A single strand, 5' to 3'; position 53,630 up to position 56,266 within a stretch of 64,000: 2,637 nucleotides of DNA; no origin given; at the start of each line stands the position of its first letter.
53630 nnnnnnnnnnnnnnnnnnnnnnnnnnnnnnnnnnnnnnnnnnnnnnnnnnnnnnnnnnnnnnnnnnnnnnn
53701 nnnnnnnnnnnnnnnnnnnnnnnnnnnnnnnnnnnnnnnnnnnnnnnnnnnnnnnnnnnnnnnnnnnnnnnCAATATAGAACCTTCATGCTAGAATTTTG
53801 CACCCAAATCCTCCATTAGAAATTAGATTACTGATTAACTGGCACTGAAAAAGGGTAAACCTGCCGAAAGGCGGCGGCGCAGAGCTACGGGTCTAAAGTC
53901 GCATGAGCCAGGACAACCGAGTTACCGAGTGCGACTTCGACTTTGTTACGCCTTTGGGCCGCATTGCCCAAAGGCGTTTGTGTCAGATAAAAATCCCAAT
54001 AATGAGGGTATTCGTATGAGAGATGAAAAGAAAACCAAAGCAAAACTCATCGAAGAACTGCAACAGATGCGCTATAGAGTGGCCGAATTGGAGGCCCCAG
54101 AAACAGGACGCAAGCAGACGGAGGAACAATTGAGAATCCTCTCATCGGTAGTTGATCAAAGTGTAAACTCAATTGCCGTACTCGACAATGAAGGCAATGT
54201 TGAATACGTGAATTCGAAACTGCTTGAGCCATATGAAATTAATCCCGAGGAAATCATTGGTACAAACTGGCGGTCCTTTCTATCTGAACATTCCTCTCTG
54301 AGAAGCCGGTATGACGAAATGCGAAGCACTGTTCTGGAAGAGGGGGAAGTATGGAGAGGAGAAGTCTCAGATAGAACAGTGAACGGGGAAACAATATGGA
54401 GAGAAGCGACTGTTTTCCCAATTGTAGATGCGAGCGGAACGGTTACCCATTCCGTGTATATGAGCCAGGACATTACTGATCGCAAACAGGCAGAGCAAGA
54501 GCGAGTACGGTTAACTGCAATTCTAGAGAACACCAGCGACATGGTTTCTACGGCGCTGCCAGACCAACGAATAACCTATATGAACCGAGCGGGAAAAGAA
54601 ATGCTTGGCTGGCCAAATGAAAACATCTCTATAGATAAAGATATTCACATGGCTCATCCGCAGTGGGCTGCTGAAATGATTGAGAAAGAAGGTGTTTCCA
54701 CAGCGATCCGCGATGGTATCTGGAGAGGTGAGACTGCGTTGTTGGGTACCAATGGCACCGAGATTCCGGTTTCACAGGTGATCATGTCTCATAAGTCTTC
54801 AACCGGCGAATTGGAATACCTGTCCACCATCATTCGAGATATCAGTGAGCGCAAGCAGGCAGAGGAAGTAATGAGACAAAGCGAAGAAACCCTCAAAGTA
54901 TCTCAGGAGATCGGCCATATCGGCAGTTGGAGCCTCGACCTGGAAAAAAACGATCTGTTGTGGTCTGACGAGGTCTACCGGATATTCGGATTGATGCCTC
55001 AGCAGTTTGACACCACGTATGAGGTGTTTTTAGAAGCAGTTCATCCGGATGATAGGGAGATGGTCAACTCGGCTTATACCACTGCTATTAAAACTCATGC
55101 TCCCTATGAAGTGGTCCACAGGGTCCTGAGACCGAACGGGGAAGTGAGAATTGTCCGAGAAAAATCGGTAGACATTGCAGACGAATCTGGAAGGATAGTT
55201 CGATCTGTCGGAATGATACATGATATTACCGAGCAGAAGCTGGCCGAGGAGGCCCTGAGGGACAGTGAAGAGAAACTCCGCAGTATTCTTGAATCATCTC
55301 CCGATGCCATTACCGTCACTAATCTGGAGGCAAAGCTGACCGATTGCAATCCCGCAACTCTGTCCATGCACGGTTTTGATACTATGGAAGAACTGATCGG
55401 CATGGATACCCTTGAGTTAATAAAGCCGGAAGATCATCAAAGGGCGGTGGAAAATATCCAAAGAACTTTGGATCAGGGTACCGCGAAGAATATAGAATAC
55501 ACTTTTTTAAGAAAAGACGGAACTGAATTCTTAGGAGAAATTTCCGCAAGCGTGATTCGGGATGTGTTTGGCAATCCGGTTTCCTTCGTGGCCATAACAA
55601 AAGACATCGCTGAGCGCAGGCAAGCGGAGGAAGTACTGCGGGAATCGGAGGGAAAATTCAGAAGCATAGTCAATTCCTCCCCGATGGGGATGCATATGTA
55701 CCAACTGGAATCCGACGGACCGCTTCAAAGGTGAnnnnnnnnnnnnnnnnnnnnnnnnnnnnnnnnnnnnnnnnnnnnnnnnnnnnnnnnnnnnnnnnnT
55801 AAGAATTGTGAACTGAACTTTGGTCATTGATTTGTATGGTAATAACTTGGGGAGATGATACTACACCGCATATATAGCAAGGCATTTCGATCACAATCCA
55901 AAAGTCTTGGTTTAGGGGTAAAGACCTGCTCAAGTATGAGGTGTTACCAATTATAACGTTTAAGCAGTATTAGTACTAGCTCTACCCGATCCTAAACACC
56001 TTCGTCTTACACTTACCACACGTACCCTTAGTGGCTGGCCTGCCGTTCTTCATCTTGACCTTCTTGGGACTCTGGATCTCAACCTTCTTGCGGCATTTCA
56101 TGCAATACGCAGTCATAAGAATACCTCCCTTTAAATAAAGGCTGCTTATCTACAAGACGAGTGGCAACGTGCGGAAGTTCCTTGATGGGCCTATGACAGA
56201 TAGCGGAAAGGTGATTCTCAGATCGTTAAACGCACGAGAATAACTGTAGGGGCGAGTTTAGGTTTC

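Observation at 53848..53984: Candidate c-di-GMP-I (GEMM)-like riboswitch with built-in intrinsic terminator upstream of a PAS-only sensor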

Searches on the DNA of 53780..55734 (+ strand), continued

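Call 80: search_with_rna_model(model_id=R1, sources=[window, L001, L002, L003, L004, L005, L006, L007, L008, L009, L010, L011, L012, L013, L014, L015, L016, L017, L018, L019, L020, L021, L022, L023, L024, L025, L026, L027, L028, L029, L030, L031, L032, L033, L034, L035, L036, L037, L038, L039, L040, L041, L042, L043, L044, L045, L046, L047, L048, L049, L050, L051, L052, L053, L054, L055, L056, L057, L058, L059, L060, L061, L062, L063, L064, L065, L066, L067, L068, L069, L070, L071, L072, L073, L074, L075, L076, L077, L078, L079, L080, L090, L099, L102], max_evalue=1, show_alignments=8)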
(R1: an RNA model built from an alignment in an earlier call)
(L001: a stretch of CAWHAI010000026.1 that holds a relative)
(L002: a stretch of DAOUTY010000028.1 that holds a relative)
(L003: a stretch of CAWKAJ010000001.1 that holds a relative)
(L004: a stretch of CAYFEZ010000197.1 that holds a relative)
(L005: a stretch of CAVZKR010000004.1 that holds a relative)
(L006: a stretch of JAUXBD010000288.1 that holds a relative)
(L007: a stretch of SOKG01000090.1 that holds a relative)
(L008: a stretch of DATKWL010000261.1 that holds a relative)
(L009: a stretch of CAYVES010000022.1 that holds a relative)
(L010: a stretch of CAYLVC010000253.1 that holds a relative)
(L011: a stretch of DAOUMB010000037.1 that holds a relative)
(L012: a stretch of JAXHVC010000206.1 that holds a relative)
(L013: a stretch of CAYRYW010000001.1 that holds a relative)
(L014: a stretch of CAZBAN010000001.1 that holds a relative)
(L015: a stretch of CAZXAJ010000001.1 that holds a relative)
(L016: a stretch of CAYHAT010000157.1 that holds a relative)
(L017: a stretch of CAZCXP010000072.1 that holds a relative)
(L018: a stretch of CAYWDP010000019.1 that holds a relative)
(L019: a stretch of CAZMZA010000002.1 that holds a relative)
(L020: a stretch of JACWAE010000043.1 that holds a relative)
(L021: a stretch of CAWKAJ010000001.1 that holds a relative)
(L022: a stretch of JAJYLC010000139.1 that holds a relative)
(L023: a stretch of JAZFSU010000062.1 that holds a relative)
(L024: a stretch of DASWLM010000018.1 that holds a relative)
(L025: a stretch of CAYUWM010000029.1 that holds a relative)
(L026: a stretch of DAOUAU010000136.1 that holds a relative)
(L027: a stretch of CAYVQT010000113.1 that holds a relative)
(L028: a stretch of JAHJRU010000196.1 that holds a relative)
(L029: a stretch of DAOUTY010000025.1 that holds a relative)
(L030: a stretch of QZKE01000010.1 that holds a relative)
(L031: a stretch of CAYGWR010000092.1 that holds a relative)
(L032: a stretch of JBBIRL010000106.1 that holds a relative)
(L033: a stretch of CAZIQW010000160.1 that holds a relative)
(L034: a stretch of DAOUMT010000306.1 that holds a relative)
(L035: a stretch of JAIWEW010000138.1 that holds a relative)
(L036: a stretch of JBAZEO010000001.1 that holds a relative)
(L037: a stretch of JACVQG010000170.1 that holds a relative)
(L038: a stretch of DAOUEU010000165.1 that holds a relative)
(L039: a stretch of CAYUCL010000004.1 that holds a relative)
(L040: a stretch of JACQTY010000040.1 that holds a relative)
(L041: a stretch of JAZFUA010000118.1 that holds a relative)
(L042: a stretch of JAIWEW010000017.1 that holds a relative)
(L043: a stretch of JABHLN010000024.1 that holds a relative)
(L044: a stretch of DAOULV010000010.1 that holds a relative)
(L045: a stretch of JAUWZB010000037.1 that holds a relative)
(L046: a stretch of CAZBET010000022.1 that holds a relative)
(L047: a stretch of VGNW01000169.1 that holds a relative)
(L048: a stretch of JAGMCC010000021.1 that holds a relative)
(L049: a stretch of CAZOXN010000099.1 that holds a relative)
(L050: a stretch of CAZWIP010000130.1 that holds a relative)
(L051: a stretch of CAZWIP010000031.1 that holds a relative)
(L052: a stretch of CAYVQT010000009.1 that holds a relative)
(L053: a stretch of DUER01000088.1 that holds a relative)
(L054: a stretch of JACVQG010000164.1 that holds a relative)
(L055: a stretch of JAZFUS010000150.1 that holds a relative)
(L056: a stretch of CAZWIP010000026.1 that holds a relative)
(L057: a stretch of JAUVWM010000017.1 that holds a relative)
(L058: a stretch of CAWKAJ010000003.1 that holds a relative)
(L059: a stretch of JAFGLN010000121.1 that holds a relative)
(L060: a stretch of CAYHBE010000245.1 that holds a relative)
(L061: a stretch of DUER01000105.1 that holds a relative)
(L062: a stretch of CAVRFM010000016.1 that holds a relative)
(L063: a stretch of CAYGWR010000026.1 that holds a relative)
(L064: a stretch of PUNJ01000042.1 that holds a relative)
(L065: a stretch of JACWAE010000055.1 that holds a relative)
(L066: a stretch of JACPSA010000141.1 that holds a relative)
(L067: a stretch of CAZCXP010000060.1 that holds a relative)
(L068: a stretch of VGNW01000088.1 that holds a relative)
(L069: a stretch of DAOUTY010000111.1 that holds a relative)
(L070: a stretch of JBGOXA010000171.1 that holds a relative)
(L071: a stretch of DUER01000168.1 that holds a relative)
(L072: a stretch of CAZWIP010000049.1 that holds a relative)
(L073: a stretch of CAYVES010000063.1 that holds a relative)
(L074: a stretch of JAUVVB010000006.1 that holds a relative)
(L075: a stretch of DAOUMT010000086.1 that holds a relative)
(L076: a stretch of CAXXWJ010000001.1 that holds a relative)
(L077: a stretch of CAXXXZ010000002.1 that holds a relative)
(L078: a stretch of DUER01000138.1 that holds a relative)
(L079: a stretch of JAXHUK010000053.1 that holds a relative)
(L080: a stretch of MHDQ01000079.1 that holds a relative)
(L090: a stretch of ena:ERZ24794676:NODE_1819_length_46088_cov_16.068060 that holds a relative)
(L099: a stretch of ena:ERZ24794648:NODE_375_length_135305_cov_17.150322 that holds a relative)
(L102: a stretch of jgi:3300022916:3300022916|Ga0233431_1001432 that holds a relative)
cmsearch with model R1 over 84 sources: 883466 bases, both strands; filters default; matches with E-value up to 1: 4.
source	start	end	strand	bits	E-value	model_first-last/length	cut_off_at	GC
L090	12834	12922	-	110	1.9e-35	1-89/89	no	0.55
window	53844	53929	+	94.1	8e-30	1-89/89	no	0.57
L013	3585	3653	+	23.6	7.8e-05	1-89/89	no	0.58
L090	13179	13261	+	15.5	0.056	1-89/89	no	0.54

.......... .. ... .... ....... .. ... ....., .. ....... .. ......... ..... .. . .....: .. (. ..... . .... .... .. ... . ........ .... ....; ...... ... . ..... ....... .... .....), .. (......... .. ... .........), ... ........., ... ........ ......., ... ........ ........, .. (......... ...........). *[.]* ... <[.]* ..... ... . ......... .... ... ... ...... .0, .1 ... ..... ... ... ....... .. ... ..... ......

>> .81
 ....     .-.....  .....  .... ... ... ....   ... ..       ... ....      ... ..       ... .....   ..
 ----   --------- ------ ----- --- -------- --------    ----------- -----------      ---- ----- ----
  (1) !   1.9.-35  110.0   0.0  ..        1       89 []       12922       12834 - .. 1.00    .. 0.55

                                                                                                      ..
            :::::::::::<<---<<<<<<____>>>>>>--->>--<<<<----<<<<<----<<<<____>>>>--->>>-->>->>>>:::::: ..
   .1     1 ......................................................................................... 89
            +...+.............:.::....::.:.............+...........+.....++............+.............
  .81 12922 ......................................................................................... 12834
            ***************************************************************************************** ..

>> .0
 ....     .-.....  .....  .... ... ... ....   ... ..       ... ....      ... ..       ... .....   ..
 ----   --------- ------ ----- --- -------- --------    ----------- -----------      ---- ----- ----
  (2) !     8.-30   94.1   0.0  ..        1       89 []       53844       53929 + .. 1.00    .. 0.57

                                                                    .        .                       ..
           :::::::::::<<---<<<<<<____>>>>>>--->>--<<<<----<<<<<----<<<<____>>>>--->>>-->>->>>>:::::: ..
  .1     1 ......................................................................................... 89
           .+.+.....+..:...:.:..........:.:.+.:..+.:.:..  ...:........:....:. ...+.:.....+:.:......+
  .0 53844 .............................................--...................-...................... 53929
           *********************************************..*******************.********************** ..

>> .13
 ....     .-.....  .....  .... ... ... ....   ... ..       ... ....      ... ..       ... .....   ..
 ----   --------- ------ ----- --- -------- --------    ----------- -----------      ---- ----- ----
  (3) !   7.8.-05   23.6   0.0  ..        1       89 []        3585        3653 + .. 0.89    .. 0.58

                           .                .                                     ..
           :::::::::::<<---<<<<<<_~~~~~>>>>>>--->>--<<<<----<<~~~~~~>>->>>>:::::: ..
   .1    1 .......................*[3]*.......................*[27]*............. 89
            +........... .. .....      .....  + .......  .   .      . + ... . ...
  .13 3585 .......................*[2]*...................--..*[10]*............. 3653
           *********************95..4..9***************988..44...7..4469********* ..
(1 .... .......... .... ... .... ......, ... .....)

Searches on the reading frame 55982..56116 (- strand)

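Call 12: search_protein_families(library=pfam, proteins=[window:55982-56116:-], max_evalue=0.01)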
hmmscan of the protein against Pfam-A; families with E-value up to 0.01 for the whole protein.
window:55982-56116:- (44 aa): 2 families
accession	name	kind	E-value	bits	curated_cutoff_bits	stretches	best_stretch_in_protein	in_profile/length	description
PF18930.5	DUF5679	-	2e-15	57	27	1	4-43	1-40/40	Domain of unknown function (DUF5679)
PF03604.18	Zn_ribbon_RPAB4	-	0.0035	17.4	24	0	5-21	3-19/32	DNA directed RNA polymerase, 7 kDa subunit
